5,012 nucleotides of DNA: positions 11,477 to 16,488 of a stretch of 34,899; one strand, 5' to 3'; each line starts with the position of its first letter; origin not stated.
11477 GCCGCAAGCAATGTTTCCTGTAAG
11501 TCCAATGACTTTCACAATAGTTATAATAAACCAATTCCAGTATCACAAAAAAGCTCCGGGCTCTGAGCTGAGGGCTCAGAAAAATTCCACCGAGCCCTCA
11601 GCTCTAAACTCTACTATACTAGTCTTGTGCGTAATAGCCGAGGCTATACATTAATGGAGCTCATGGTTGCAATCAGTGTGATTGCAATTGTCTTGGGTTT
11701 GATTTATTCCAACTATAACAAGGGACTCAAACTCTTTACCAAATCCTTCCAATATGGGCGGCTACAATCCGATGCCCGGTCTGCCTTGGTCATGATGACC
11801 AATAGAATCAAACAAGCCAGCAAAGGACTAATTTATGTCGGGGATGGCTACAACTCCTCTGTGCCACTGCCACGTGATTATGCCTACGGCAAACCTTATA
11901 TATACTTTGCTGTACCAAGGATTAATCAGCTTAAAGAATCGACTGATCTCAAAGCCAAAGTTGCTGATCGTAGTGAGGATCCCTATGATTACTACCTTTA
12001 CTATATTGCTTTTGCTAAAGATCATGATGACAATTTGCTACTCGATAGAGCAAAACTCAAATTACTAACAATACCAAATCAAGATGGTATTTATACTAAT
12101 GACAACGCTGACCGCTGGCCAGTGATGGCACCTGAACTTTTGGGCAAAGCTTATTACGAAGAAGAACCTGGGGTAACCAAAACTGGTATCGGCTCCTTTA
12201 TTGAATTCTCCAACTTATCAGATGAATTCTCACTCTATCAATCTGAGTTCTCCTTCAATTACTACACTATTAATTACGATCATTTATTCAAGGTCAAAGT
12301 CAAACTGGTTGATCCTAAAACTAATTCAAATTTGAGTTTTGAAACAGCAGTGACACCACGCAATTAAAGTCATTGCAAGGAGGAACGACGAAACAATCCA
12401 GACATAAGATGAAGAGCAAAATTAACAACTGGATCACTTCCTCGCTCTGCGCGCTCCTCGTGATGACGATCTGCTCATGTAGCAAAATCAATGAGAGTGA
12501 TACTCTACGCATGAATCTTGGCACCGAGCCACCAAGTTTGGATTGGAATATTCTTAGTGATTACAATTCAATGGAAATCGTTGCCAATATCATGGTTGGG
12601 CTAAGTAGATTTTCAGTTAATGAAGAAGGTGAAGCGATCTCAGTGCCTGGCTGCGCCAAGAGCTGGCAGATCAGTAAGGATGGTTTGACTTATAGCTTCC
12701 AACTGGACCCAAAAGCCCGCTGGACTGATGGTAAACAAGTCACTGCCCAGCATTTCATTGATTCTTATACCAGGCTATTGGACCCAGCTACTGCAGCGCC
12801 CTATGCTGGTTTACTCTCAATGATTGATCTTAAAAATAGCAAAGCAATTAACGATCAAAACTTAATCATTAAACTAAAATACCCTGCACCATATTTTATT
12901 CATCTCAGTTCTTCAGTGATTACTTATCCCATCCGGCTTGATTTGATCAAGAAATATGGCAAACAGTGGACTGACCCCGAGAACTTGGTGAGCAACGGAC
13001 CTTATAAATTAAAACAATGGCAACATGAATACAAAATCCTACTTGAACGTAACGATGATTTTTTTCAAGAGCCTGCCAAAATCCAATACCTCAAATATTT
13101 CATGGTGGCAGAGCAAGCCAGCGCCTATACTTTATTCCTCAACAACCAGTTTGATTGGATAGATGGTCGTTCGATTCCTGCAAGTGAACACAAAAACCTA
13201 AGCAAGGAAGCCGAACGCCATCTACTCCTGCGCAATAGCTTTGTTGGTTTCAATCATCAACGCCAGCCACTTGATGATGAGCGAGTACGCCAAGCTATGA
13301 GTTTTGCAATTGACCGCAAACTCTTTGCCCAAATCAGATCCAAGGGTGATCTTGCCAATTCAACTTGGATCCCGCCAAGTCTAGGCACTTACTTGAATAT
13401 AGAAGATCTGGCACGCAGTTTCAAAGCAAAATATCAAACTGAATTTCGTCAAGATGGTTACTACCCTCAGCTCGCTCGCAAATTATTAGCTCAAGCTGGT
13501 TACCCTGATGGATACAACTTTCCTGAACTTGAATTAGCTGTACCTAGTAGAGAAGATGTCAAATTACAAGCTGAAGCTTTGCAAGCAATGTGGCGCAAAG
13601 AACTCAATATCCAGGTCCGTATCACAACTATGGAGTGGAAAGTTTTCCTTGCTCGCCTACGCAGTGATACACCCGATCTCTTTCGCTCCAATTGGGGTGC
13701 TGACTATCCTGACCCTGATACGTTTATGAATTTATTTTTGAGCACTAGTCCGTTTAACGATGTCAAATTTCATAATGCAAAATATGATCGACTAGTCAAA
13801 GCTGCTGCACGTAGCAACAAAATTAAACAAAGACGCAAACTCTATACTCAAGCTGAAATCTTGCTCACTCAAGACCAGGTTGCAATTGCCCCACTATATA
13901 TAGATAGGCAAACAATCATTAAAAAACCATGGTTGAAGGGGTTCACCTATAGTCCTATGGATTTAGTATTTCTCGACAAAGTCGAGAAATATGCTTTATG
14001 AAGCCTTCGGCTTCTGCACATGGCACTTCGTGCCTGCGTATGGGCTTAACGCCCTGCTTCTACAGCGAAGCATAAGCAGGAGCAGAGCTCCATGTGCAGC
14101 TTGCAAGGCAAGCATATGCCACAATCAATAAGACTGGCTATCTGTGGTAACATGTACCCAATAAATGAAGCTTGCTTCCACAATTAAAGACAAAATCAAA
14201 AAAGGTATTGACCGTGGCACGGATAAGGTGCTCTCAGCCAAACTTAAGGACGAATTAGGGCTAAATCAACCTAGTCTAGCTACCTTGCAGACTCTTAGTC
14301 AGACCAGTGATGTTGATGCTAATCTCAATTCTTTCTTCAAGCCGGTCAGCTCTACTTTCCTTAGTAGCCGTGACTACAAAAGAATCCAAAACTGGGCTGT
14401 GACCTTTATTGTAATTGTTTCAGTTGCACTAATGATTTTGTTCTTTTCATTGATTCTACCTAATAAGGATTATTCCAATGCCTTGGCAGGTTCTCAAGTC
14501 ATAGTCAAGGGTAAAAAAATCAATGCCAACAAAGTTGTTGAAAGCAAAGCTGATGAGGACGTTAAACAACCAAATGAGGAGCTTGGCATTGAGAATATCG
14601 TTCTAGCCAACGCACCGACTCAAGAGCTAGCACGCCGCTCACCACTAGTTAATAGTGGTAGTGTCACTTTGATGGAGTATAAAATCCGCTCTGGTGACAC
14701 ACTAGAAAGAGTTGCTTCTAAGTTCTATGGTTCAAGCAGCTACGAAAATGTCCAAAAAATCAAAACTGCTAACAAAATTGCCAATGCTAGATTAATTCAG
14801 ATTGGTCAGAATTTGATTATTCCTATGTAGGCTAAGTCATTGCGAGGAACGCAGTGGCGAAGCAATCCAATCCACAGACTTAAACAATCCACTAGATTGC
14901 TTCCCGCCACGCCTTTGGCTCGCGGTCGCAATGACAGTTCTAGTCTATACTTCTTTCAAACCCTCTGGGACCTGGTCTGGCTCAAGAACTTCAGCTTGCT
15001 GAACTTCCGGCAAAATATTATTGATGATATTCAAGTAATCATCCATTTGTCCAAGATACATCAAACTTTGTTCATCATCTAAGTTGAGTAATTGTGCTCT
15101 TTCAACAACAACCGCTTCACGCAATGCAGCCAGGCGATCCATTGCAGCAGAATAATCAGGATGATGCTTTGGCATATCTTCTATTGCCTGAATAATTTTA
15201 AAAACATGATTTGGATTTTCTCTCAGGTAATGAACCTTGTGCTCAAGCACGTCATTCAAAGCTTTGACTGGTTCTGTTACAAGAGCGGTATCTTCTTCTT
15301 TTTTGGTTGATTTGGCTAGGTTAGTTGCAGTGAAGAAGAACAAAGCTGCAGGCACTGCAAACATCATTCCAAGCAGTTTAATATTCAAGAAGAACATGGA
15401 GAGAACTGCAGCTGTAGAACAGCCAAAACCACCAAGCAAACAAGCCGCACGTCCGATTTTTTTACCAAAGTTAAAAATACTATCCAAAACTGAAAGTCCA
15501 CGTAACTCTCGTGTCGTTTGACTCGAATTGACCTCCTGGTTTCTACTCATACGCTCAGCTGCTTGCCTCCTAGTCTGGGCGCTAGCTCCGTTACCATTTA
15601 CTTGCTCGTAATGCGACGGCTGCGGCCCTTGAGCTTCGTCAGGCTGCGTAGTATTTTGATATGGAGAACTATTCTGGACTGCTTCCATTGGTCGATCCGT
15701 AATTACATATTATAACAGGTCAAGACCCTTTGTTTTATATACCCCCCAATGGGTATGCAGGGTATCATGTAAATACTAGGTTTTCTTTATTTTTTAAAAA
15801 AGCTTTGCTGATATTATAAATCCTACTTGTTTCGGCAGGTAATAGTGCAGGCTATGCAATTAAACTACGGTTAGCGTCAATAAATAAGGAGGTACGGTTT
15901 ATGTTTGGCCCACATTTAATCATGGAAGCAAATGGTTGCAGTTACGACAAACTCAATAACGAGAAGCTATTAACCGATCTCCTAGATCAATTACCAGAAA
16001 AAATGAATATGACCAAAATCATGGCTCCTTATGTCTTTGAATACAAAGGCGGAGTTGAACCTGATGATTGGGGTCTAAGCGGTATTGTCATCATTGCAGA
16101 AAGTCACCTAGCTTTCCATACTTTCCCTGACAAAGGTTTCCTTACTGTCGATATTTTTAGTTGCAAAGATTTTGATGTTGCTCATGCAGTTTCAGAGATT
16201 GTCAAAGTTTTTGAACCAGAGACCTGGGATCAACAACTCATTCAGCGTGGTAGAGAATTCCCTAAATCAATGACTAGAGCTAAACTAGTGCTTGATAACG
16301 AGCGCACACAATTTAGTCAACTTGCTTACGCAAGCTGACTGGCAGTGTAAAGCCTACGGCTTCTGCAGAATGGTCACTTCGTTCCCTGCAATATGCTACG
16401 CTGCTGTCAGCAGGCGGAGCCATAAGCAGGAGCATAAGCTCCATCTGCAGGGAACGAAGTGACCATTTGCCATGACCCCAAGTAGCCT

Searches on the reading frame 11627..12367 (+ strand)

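Call 5: search_protein_families(library=pfam, proteins=[window:11627-12367:+], max_evalue=0.01)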
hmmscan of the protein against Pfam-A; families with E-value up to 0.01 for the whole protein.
window:11627-12367:+ (246 aa): 1 family
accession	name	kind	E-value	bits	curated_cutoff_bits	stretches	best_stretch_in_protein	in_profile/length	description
PF07963.17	N_methyl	-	1.1e-08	34.8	21.2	1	1-27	1-27/27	Prokaryotic N-terminal methylation motif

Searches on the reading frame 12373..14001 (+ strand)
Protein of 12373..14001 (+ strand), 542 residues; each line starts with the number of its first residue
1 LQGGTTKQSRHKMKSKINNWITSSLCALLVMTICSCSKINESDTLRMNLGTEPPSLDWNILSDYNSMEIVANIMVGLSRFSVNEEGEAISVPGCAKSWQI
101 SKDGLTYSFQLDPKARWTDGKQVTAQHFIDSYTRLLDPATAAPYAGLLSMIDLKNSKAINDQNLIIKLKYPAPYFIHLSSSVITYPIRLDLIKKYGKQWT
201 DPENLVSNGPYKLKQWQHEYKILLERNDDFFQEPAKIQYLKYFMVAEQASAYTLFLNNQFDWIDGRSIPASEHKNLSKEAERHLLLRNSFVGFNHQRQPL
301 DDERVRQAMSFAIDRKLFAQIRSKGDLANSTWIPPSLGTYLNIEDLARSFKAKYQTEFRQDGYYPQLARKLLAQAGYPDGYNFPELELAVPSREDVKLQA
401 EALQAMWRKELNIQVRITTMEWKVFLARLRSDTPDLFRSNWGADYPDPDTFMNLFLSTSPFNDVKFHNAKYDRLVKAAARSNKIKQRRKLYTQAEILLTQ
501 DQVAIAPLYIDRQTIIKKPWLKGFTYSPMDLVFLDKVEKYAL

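Call 5: search_protein_families(library=pfam, proteins=[window:12373-14001:+], max_evalue=0.01)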
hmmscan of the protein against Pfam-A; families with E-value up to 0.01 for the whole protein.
window:12373-14001:+ (542 aa): 1 family
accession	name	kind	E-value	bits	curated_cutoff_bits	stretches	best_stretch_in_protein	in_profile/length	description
PF00496.27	SBP_bac_5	-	3.7e-78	263.7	32.4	1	91-462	3-367/368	Bacterial extracellular solute-binding proteins, family 5 Middle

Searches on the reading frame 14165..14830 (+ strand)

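Call 14: search_protein_families(library=pfam, proteins=[window:14165-14830:+], max_evalue=0.001)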
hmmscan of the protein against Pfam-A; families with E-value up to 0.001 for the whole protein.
window:14165-14830:+ (221 aa): 1 family
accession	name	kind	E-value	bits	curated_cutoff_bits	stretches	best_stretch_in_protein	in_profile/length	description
PF01476.26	LysM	-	3.4e-09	37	20.9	1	172-220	1-43/43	LysM domain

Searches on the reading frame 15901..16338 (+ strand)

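Call 14: search_protein_families(library=pfam, proteins=[window:15901-16338:+], max_evalue=0.001)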
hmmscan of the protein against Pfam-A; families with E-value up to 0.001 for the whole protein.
window:15901-16338:+ (145 aa): 1 family
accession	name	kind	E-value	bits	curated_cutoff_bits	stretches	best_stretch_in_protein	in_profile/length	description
PF02675.21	AdoMet_dc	-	1.2e-27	96.8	25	1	5-117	1-107/107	S-adenosylmethionine decarboxylase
